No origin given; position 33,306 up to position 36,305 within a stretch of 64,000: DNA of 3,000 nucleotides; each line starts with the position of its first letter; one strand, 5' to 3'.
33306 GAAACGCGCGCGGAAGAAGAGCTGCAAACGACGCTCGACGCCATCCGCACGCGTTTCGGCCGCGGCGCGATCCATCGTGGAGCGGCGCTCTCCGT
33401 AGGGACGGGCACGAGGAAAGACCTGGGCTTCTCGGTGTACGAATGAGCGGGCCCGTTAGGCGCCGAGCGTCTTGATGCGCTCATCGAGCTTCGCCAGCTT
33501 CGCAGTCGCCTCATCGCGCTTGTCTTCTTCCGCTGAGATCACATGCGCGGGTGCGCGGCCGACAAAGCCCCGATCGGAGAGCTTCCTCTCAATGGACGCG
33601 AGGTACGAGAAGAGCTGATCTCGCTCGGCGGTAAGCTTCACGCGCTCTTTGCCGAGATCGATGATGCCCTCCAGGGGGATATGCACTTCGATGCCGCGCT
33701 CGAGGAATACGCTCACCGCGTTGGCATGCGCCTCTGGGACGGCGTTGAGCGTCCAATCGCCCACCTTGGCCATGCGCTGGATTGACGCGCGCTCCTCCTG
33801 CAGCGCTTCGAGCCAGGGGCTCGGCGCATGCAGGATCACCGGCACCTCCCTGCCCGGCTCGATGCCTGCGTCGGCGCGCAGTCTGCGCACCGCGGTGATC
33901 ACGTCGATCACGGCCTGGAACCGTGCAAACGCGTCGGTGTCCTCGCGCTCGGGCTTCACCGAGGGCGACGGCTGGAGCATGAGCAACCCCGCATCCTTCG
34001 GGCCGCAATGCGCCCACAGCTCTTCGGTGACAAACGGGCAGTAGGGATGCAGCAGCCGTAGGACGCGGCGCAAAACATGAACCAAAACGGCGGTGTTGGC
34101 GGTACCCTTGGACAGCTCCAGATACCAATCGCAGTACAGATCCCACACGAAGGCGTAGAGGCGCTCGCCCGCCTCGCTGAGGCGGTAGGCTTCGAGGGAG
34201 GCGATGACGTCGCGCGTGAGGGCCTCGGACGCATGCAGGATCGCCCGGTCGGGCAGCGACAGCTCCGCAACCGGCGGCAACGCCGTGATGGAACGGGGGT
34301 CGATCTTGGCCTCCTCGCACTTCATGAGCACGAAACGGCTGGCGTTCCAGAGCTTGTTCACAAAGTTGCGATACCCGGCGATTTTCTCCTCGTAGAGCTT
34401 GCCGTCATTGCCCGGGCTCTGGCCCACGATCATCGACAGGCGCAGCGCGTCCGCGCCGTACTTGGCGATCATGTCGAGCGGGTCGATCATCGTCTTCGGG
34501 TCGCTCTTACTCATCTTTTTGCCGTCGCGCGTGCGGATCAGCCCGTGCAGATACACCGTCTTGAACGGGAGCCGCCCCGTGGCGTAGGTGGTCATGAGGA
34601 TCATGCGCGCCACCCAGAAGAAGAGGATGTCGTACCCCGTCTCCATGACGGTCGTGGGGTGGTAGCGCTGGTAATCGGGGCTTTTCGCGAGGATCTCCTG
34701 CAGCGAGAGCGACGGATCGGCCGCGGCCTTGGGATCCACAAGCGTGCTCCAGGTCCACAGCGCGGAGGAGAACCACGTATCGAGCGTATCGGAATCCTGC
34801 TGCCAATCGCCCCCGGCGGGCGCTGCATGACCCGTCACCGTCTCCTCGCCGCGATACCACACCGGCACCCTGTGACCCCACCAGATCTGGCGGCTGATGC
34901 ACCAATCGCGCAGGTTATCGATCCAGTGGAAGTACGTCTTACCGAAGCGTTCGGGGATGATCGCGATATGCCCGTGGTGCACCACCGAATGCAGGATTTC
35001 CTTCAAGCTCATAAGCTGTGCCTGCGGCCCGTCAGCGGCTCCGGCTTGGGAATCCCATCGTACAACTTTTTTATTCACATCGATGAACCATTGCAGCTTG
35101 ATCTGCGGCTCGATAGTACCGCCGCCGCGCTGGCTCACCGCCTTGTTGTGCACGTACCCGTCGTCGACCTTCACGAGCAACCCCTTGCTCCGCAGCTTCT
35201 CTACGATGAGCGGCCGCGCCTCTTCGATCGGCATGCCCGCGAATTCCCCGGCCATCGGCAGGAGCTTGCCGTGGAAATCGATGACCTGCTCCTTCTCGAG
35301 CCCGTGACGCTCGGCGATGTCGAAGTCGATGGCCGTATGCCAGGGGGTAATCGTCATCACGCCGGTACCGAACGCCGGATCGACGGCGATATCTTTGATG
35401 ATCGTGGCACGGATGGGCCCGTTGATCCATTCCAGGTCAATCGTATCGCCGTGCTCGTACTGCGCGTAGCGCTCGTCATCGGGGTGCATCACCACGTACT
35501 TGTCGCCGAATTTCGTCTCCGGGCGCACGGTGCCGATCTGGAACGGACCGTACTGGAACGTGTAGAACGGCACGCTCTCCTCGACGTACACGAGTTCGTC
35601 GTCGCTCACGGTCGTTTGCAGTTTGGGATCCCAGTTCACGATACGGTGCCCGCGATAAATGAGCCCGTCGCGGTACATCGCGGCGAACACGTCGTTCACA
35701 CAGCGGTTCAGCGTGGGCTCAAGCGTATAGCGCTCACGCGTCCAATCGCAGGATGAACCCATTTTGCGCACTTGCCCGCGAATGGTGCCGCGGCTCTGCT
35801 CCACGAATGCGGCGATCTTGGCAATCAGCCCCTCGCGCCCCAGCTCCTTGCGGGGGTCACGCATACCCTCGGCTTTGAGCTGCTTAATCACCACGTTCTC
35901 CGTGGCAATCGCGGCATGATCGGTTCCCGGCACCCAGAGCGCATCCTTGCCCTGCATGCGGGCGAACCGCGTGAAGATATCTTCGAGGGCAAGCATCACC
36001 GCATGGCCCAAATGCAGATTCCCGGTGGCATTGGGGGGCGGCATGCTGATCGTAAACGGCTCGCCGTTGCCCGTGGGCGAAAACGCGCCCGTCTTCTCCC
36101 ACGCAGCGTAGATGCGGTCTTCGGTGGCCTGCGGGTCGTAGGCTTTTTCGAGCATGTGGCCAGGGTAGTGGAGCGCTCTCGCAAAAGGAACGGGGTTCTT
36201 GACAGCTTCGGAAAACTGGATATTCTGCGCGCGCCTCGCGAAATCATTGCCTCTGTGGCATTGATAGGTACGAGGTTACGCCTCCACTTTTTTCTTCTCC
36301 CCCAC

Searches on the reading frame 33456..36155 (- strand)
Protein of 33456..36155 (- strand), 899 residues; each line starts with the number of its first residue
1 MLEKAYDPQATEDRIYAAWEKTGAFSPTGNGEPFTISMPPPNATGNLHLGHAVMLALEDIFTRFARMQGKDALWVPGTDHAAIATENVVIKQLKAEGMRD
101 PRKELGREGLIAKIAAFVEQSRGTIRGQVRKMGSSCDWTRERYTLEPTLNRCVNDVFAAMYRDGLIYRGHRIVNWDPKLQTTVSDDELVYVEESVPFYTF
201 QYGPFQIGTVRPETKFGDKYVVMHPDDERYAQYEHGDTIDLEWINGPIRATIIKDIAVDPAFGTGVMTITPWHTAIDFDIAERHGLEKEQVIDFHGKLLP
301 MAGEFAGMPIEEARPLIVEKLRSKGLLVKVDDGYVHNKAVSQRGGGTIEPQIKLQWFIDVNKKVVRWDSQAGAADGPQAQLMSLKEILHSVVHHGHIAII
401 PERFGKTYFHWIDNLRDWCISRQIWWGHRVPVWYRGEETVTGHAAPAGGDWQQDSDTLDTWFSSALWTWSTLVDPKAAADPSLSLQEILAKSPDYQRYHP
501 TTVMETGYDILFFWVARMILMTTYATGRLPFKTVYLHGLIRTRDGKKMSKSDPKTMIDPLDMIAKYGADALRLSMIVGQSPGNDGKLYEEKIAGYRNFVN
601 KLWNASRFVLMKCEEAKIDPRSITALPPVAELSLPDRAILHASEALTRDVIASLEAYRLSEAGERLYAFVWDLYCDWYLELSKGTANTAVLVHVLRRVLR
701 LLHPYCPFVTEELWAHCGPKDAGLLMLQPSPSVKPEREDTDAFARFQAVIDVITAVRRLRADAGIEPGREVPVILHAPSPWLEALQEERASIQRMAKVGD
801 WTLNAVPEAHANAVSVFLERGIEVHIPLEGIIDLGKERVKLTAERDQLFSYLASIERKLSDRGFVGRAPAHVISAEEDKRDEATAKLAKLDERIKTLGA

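Call 85: search_protein_families(library=pfam, proteins=[window:33456-36155:-], max_evalue=0.00001)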
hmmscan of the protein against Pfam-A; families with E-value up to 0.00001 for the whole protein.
window:33456-36155:- (899 aa): 4 families
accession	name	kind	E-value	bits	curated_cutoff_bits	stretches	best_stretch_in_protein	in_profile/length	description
PF00133.28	tRNA-synt_1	-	8.5e-107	357.9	22.7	2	15-438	2-251/414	tRNA synthetases class I (I, L, M and V)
PF08264.19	Anticodon_1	-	8.5e-31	107.3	25.1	1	636-774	1-147/148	Anticodon-binding domain of tRNA ligase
PF09334.17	tRNA-synt_1g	-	3.2e-17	62.8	20.1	1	36-86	3-53/391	tRNA synthetases class I (M)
PF10458.14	Val_tRNA-synt_C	-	3.8e-10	40.3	25.9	1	833-898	1-66/66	Valyl tRNA synthetase tRNA binding arm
